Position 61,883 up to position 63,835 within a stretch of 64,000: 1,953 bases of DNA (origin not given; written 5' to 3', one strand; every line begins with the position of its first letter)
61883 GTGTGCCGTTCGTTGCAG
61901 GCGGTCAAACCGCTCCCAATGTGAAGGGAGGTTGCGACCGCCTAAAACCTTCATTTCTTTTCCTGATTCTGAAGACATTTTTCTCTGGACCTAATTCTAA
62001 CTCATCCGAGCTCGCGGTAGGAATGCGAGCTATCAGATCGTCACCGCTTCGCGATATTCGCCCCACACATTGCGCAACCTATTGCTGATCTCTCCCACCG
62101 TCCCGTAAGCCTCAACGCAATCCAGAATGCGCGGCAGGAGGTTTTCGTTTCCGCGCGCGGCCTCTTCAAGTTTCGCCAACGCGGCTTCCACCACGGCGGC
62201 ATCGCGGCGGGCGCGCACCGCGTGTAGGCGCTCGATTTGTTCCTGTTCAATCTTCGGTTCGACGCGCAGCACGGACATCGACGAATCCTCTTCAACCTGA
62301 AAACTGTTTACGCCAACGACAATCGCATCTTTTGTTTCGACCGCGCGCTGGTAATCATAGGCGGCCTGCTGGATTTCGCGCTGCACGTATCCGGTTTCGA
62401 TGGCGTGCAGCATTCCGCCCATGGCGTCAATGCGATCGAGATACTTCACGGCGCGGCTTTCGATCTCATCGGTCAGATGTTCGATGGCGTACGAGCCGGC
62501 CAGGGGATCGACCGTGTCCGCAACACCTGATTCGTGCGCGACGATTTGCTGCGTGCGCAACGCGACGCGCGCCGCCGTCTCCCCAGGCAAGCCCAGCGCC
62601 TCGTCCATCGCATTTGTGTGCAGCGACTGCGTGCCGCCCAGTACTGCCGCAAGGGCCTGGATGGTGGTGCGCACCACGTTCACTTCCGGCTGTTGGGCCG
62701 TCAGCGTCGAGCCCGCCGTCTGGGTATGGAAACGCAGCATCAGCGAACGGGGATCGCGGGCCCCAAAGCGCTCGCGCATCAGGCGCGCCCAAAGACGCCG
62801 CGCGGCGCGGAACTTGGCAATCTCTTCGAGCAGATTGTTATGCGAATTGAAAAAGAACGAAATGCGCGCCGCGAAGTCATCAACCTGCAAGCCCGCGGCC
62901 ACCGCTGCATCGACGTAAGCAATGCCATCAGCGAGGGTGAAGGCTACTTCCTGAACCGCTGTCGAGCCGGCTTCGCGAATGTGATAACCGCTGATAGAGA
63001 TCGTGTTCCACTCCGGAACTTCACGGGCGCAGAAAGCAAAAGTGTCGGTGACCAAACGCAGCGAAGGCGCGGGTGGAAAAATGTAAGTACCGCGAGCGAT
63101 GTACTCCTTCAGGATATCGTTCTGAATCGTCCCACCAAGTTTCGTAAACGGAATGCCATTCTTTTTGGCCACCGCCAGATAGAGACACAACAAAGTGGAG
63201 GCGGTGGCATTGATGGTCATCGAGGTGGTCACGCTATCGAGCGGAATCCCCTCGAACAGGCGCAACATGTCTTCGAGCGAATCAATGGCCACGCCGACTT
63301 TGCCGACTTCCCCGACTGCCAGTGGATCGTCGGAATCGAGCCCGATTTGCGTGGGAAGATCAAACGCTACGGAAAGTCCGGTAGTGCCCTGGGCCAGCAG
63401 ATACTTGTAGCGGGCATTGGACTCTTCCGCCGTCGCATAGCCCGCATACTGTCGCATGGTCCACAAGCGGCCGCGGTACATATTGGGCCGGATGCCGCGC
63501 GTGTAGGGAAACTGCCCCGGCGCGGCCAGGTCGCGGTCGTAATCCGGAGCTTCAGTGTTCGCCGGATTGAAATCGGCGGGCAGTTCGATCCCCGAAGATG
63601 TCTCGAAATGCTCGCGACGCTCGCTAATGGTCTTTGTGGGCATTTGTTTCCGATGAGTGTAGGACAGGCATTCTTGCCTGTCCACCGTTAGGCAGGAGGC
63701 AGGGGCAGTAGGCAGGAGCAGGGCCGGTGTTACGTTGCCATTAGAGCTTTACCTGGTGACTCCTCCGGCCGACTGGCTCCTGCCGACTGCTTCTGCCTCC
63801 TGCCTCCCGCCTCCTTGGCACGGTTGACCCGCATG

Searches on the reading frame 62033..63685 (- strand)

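Call 95: search_protein_families(library=pfam, proteins=[window:62033-63685:-], max_evalue=0.00001)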
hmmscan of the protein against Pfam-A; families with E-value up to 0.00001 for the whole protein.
window:62033-63685:- (550 aa): 1 family
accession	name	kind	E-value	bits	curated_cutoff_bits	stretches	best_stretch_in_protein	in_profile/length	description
PF01642.28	MM_CoA_mutase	-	5.9e-227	754.7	22.1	1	29-542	2-512/512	Methylmalonyl-CoA mutase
